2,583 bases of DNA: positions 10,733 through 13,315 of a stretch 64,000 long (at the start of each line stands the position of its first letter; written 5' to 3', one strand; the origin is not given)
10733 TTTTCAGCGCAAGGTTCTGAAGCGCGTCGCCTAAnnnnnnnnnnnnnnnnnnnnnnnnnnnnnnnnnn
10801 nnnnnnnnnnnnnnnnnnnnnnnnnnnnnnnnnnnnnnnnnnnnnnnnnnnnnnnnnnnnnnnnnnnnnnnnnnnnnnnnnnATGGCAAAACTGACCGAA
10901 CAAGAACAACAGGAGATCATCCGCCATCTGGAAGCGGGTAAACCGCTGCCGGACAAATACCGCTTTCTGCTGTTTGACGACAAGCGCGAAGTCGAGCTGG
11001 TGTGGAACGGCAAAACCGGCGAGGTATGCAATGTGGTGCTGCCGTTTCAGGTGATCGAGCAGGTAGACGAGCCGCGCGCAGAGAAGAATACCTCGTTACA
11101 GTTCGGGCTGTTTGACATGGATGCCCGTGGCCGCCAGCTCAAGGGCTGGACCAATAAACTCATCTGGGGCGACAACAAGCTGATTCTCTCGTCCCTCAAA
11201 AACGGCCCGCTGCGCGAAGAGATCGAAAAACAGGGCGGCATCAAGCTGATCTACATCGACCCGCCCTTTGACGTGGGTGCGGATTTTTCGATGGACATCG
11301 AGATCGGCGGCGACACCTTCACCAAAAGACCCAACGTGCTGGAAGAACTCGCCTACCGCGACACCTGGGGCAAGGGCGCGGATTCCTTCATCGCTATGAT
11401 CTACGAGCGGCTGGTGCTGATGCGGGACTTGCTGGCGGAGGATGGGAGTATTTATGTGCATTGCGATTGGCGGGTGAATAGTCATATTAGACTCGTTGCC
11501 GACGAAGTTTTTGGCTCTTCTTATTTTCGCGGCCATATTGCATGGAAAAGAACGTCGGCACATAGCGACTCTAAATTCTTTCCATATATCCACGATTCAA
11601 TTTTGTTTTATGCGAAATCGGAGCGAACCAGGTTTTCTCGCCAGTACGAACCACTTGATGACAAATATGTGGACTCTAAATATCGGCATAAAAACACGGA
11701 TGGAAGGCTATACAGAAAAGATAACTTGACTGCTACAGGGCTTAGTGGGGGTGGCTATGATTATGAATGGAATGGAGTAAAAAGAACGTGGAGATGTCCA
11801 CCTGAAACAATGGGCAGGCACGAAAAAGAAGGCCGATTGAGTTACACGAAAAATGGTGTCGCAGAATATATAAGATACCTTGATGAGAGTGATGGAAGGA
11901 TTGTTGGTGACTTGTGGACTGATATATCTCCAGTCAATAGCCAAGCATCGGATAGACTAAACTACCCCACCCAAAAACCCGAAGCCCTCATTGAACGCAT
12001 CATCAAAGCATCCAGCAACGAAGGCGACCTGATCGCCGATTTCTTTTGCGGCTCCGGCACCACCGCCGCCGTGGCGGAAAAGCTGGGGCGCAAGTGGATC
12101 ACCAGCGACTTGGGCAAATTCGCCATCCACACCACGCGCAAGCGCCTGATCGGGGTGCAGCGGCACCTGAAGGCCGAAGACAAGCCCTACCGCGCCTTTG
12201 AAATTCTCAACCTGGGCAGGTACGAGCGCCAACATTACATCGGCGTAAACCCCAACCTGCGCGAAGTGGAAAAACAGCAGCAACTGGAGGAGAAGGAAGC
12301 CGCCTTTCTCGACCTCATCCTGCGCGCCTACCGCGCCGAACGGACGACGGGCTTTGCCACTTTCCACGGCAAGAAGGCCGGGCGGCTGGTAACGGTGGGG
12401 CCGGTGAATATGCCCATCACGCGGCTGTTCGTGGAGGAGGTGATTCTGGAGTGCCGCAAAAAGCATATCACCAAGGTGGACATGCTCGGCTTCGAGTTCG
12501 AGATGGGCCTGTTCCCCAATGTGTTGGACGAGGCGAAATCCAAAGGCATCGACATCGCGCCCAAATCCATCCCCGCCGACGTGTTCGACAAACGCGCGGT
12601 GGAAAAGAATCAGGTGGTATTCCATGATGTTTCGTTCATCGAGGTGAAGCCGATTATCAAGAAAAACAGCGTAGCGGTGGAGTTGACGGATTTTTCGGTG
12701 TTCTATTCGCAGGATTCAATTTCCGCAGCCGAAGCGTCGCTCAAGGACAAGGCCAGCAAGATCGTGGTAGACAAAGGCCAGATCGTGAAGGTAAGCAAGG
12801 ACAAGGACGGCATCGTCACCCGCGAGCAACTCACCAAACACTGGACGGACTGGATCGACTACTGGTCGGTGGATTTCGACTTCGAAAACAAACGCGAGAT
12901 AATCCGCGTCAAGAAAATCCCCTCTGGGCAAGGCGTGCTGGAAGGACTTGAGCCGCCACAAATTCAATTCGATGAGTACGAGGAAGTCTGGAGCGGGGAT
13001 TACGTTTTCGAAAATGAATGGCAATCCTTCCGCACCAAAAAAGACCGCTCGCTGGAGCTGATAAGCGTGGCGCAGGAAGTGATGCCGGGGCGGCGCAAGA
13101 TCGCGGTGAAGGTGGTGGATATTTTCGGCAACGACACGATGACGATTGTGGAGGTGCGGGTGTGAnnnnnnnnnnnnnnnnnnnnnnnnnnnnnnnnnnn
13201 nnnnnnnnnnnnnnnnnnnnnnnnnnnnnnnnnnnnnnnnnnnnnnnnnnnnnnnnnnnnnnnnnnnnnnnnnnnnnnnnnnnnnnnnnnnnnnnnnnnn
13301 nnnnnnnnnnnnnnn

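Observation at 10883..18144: Five-gene, fully translationally coupled operon: Type III mod and res split by three extra genes (STAS-like, ABC ATPase, PD-(D/E)xK-like)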

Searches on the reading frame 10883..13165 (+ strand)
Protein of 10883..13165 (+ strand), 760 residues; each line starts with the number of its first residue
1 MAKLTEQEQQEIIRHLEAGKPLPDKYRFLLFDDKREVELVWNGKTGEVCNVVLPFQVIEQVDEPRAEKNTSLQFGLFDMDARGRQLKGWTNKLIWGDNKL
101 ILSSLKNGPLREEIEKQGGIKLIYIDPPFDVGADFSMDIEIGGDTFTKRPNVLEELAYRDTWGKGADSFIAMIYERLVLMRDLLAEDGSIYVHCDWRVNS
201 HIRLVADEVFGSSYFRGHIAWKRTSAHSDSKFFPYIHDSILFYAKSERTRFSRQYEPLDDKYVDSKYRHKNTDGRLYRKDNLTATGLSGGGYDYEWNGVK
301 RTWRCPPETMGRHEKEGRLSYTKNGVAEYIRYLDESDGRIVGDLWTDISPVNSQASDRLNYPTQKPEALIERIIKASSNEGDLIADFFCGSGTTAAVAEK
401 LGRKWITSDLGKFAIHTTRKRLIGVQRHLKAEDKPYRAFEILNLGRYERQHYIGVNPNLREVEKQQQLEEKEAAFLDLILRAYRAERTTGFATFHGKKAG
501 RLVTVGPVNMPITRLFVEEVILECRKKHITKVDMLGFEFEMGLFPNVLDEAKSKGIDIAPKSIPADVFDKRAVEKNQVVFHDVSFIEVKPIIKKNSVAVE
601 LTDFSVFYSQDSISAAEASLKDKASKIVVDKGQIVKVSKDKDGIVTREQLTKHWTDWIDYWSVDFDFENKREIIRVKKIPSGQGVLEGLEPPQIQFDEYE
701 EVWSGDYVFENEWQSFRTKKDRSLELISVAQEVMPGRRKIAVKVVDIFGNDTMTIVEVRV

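Call 3: search_protein_families(library=pfam, proteins=[window:10883-13165:+], max_evalue=0.01)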
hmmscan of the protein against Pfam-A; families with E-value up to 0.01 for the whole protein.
window:10883-13165:+ (760 aa): 1 family
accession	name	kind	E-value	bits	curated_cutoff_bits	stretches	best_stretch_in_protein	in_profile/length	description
PF01555.25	N6_N4_Mtase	-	2.1e-45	155.8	26.7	1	120-417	1-218/221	DNA methylase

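Call 4: search_protein_families(library=padloc, proteins=[window:10883-13165:+], max_evalue=0.01)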
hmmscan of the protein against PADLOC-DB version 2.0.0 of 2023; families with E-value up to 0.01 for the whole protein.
window:10883-13165:+ (760 aa): 64 families (the best 25 are shown)
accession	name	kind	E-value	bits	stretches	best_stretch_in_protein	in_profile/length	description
PDLC03633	MTase_III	-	3e-109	364.4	3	38-252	21-235/616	Type III methyltransferase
PDLC03354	MTase_II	-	2.7e-67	225.6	1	36-464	24-417/425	Type II methyltransferase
PDLC03644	MTase_III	-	2e-44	150.2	1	90-422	38-393/542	Type III methyltransferase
PDLC03636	MTase_III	-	1.1e-43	148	3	337-422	311-405/575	Type III methyltransferase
PDLC03638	MTase_III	-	2.1e-41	140.1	1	155-414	419-669/816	Type III methyltransferase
PDLC03339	MTase_II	-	3.2e-41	139.4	2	316-423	167-272/399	Type II methyltransferase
PDLC03634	MTase_III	-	4.3e-38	129.6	1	117-396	114-424/621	Type III methyltransferase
PDLC03300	MTase_II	-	2.9e-37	126.3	2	337-423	192-277/302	Type II methyltransferase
PDLC03635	MTase_III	-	2.3e-35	120.4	2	338-407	487-557/708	Type III methyltransferase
PDLC03632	MTase_III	-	8.4e-34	114.8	2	88-250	160-322/983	Type III methyltransferase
PDLC03641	MTase_III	-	1.6e-32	110.9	1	90-400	104-430/657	Type III methyltransferase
PDLC03371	MTase_II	-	1.2e-29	101.6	1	117-425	27-255/260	Type II methyltransferase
PDLC03299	MTase_II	-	1.7e-27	94.7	2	338-427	174-262/296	Type II methyltransferase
PDLC03637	MTase_III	-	5.8e-21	72.7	2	87-272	118-288/513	Type III methyltransferase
PDLC03265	MTase_II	-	4.2e-20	70.5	2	346-422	252-328/333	Type II methyltransferase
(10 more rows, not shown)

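Call 14: search_protein_families(library=ncbifam, proteins=[window:10883-13165:+], max_evalue=0.01)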
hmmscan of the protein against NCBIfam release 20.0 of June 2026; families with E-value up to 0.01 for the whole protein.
window:10883-13165:+ (760 aa): 3 families
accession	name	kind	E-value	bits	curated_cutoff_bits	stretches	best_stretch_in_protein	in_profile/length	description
NF008572.0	PRK11524.1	equivalog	2.1e-22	79.6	292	1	339-431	174-264/294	adenine-specific DNA-methyltransferase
NF050803.1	DnaMtaseCcrMCaul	equivalog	3e-19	69.2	830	1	357-430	182-255/350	adenine-specific DNA-methyltransferase CcrM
NF010253.0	PRK13699.1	subfamily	1.6e-06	28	244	1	356-431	139-214/226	DNA methyltransferase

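Call 41: search_solved_structures(query=window:10883-13162:+, max_evalue=0.001)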
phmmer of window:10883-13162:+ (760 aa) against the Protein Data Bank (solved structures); distinct sequences matched with E-value up to 0.001: 14.
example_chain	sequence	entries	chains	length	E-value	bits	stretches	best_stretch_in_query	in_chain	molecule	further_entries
6k0w_B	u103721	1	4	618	7.6e-18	67.4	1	90-399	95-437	Adenine specific DNA methyltransferase (Mod)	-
1g60_A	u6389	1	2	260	1.5e-17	66.5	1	317-412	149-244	Adenine-specific Methyltransferase MboIIA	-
4zcf_A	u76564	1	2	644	7.6e-17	64.1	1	91-253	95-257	Restriction endonuclease EcoP15I, modification subunit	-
9c3u_A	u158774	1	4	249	2e-13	52.8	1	342-411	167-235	Methyltransferase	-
8urk_A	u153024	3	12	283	3.2e-13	52.1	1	342-412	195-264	Methyltransferase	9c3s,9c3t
1nw8_A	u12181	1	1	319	4e-13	51.8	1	338-424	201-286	MODIFICATION METHYLASE RSRI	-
1eg2_A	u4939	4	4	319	4.1e-13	51.8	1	338-424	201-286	MODIFICATION METHYLASE RSRI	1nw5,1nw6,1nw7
6pbd_A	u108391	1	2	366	1.1e-12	50.4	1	358-409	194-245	Modification methylase CcrMI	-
7dsu_A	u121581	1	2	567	6.1e-12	47.9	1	90-266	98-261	Mbo45V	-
5hek_A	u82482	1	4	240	2.2e-07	32.8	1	350-423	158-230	Adenine specific DNA methyltransferase (DpnA)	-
5hfj_A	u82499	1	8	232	4.4e-07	31.8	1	350-422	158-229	Adenine specific DNA methyltransferase (DpnA)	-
8s9m_A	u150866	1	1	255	0.00077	21.1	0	358-412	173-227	DNA cytosine-N4 methyltransferase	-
1boo_A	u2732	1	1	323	0.00082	21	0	361-411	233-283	PROTEIN (N-4 CYTOSINE-SPECIFIC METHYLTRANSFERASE PVU II)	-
8s9n_A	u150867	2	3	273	0.00083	21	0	358-412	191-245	DNA cytosine-N4 methyltransferase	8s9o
